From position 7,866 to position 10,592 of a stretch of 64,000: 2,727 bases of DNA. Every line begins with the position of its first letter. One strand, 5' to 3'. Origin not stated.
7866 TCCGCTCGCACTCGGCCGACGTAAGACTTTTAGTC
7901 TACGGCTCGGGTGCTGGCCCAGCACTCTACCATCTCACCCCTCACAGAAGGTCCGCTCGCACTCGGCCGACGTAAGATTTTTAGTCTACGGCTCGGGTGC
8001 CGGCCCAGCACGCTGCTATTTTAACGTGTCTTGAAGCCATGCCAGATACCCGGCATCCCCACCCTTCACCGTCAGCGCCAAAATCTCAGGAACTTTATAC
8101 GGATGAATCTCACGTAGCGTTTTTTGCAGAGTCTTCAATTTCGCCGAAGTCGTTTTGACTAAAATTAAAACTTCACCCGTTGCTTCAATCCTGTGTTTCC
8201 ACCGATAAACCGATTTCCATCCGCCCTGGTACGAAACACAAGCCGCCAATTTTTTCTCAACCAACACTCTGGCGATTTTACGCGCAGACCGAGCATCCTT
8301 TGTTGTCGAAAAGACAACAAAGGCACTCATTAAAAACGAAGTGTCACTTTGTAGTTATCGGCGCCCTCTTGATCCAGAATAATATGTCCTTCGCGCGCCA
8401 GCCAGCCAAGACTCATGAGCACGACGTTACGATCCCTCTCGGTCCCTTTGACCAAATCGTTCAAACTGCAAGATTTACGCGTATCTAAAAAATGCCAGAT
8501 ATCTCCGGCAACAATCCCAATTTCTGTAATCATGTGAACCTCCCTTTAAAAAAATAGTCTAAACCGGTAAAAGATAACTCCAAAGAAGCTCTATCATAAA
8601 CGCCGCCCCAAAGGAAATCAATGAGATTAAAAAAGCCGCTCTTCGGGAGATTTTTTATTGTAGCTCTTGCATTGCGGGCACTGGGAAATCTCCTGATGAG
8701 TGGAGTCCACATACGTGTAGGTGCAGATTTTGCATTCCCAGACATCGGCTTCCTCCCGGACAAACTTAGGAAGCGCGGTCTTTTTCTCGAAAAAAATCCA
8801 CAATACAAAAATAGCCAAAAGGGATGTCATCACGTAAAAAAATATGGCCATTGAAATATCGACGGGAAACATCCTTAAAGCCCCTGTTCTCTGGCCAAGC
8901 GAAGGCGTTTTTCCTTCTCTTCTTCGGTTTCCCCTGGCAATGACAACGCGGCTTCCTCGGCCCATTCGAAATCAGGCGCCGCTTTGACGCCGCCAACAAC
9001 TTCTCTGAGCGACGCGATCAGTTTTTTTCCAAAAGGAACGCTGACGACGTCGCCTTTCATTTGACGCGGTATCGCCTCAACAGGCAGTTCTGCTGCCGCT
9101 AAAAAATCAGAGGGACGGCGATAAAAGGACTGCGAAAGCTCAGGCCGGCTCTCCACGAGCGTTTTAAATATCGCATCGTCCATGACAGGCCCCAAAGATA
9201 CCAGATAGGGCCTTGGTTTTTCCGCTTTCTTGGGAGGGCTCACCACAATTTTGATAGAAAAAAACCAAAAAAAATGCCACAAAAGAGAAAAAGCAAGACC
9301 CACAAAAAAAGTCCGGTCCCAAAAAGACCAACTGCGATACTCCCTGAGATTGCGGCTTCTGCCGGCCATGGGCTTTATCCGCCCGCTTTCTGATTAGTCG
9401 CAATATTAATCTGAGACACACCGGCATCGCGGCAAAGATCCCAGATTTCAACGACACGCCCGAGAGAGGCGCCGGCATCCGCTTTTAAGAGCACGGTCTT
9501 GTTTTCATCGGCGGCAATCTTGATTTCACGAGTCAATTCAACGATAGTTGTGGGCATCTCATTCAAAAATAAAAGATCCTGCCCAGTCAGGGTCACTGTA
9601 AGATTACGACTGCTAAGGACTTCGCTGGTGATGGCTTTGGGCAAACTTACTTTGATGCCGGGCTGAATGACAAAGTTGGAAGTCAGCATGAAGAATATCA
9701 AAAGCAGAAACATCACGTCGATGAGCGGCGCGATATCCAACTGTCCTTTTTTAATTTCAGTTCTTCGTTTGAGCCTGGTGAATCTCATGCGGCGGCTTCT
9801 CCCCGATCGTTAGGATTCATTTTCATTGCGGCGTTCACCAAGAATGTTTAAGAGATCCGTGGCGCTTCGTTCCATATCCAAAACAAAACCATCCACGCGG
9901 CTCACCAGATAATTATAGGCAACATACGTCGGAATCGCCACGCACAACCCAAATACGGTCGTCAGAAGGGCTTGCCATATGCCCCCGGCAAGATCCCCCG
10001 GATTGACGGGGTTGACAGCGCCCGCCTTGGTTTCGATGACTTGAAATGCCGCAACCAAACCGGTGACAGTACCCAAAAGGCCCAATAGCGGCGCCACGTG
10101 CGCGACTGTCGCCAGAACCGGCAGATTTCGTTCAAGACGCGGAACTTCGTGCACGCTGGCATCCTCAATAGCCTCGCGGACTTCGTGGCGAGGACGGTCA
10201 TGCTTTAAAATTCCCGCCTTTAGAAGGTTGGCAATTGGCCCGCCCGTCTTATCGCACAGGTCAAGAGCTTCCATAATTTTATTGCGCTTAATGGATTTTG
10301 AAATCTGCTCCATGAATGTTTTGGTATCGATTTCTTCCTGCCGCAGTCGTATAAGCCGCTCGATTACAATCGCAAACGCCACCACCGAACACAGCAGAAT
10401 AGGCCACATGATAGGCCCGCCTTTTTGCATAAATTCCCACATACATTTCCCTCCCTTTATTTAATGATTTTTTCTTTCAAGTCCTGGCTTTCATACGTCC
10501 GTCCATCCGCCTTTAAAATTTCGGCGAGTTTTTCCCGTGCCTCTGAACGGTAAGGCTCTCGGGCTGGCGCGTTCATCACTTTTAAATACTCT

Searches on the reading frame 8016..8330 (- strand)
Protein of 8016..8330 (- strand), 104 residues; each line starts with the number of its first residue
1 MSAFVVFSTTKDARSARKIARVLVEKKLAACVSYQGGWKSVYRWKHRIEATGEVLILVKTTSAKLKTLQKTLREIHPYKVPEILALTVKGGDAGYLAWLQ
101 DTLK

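Call 7: search_protein_families(library=pfam, proteins=[window:8016-8330:-], max_evalue=0.01)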
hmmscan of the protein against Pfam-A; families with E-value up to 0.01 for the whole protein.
window:8016-8330:- (104 aa): 1 family
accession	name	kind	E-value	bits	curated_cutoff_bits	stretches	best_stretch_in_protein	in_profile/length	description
PF03091.20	CutA1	-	9.3e-33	112.4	22.4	1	5-101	2-98/99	CutA1 divalent ion tolerance protein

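Call 10: find_encoding_contigs(protein=window:8016-8330:-, flank=10000, max_places=10)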
Protein window:8016-8330:- (104 aa): 3 contigs read that carry it; 2 places shown.
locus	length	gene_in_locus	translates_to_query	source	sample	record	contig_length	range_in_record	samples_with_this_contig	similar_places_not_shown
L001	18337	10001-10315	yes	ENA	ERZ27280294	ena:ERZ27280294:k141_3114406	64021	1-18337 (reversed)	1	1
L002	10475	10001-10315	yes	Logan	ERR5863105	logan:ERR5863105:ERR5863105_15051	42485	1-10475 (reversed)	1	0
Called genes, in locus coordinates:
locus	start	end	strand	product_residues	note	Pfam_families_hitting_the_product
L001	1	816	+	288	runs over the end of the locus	PF00398:RrnaAD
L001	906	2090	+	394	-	PF01699:Na_Ca_ex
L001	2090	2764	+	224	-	-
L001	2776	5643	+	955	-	PF00005:ABC_tran (faint), PF02463:SMC_N (faint), PF03193:RsgA_GTPase (faint), PF13191:AAA_16 (faint), PF13304:AAA_21 (faint), PF13555:AAA_29 (faint), PF17760:UvrA_inter, PF17755:UvrA_DNA-bind, +1 more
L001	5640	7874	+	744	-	-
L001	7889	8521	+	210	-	PF01618:MotA_ExbB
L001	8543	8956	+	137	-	PF02472:ExbD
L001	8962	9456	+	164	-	-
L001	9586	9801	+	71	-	-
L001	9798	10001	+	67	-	PF10771:DUF2582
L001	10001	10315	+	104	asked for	PF03091:CutA1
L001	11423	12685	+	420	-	PF10592:AIPR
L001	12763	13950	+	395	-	PF02810:SEC-C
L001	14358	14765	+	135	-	-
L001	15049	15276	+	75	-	PF18903:DUF5659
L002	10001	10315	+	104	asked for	PF03091:CutA1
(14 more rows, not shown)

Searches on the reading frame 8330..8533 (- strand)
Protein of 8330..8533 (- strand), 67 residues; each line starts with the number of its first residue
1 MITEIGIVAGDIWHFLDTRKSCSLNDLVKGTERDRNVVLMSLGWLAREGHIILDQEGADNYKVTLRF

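Call 7: search_protein_families(library=pfam, proteins=[window:8330-8533:-], max_evalue=0.01)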
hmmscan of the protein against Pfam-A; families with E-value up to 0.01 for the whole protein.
window:8330-8533:- (67 aa): 1 family
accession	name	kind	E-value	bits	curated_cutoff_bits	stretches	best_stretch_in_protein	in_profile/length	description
PF10771.15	DUF2582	-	1.9e-14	54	24.2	1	4-59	5-60/65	Winged helix-turn-helix domain (DUF2582)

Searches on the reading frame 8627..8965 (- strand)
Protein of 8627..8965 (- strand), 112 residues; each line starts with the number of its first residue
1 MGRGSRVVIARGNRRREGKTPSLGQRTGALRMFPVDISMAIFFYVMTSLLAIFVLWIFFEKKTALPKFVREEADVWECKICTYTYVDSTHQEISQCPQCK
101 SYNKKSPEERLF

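Call 7: search_protein_families(library=pfam, proteins=[window:8627-8965:-], max_evalue=0.01)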
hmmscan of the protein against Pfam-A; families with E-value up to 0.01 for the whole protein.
window:8627-8965:- (112 aa): 2 families
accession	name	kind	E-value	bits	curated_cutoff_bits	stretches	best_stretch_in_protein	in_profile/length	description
PF21349.2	RUBY_RBDX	-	0.0048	16.8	26.5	1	76-100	1-23/30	Rubrerythrin, rubredoxin-like domain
PF10754.15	DUF2569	-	0.0074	17.2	26.5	1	37-68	53-84/143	Protein of unknown function (DUF2569)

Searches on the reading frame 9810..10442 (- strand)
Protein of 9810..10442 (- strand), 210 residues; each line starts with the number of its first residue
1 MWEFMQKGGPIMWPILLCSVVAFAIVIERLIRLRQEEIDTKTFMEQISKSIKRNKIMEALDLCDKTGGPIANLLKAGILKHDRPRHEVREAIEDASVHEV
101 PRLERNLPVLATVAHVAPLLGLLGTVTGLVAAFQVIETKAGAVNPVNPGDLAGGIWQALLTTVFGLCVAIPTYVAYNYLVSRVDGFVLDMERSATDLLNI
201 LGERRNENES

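Call 15: find_related_loci(query=window:9810-10442:-, collection=genome_contigs, flank=10000)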
Query window:9810-10442:- (210 aa) in genome_contigs; peptide patterns used: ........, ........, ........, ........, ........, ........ (x = any residue, [..] = any of these).
321 stretches matched a pattern; 222 encode a relative of the query (tblastn E <= 1e-3); the best 80 are kept; 80 distinct loci.
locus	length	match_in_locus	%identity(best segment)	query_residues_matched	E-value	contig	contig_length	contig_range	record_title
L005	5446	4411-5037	95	1-209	2e-135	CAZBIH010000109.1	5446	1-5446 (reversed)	MAG TPA_asm: uncultured Planctomycetia bacterium isolate ERP125453_co2_192 genome assembly, contig: NODE_10073_length_54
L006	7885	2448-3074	92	1-209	3e-132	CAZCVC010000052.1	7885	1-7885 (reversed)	MAG TPA_asm: uncultured Planctomycetia bacterium isolate ERP125453_co2_369 genome assembly, contig: NODE_4823_length_788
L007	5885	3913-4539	92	1-209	6e-132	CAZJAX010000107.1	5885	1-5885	MAG TPA_asm: uncultured Planctomycetia bacterium isolate SRP342105_co2_14 genome assembly, contig: NODE_15627_length_588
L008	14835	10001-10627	89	1-209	1e-130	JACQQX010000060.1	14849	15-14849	MAG: Candidatus Omnitrophota bacterium isolate NC_groundwater_1344_Ag_S-0.2um_52_44 S_p2_S4_coassembly_k141_3267075, who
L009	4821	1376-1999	91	1-208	9e-132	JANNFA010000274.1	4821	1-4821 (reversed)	MAG: Candidatus Omnitrophota bacterium isolate OTE_75_metabat_350 OTE_75_k141_2308369, whole genome shotgun sequence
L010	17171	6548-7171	92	1-208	3e-130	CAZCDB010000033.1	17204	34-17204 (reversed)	MAG TPA_asm: uncultured Planctomycetia bacterium isolate SRP150892_co2_175 genome assembly, contig: NODE_4667_length_172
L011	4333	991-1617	92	1-209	2e-131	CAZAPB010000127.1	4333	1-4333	MAG TPA_asm: uncultured Planctomycetia bacterium isolate SRP272421_co3_449 genome assembly, contig: NODE_77989_length_43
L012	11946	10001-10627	90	1-209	4e-129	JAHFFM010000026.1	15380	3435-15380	MAG: Candidatus Omnitrophota bacterium isolate nzgw292 NODE_4833_length_15381_cov_4.827457, whole genome shotgun sequenc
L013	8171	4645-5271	88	1-209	4e-129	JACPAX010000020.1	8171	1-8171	MAG: Candidatus Omnitrophota bacterium isolate NC_groundwater_242_Ag_S-0.2um_58_8 S5_GD2017_2_S2_scaffold_6858, whole ge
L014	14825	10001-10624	89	1-208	2e-128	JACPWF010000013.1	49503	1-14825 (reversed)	MAG: Candidatus Omnitrophota bacterium isolate NC_groundwater_804_Pr6_B-0.1um_56_12 kurt_kritikos_18_scaffold_98882, who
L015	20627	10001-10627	88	1-209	2e-128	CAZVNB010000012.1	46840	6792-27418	MAG TPA_asm: uncultured Planctomycetia bacterium isolate binchicken_co203_540 genome assembly, contig: k141_2150693, who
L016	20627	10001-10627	88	1-209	7e-128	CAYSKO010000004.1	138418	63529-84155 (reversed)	MAG TPA_asm: uncultured Planctomycetia bacterium isolate SRP128246_co1_468 genome assembly, contig: NODE_48_length_13841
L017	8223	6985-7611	88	1-209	7e-128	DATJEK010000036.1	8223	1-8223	MAG TPA_asm: Candidatus Eisenbacteria bacterium isolate SMAG_U15431 k141_12144198, whole genome shotgun sequence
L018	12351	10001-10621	90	1-207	1e-126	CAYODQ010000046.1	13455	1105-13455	MAG TPA_asm: uncultured Planctomycetia bacterium isolate SRP150892_co2_25 genome assembly, contig: NODE_6748_length_1345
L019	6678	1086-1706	88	1-207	1e-126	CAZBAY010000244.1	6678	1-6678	MAG TPA_asm: uncultured Planctomycetia bacterium isolate binchicken_co165_23 genome assembly, contig: k141_2854968, whol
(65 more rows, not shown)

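Call 96: search_protein_families(library=pfam, proteins=[L008:12496-13911:-], max_evalue=0.001)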
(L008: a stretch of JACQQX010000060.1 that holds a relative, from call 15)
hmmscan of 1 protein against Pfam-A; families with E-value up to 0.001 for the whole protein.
L008:12496-13911:- (471 aa): 3 families
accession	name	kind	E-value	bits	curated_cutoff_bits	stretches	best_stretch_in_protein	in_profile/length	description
PF00239.26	Resolvase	-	1.1e-38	133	23.3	1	5-154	2-145/145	Resolvase, N terminal domain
PF13408.12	Zn_ribbon_recom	-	5.1e-15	56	25.3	1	275-335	1-57/58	Recombinase zinc beta ribbon domain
PF07508.19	Recombinase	-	2.2e-11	44.4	21.1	1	175-261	2-101/102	Recombinase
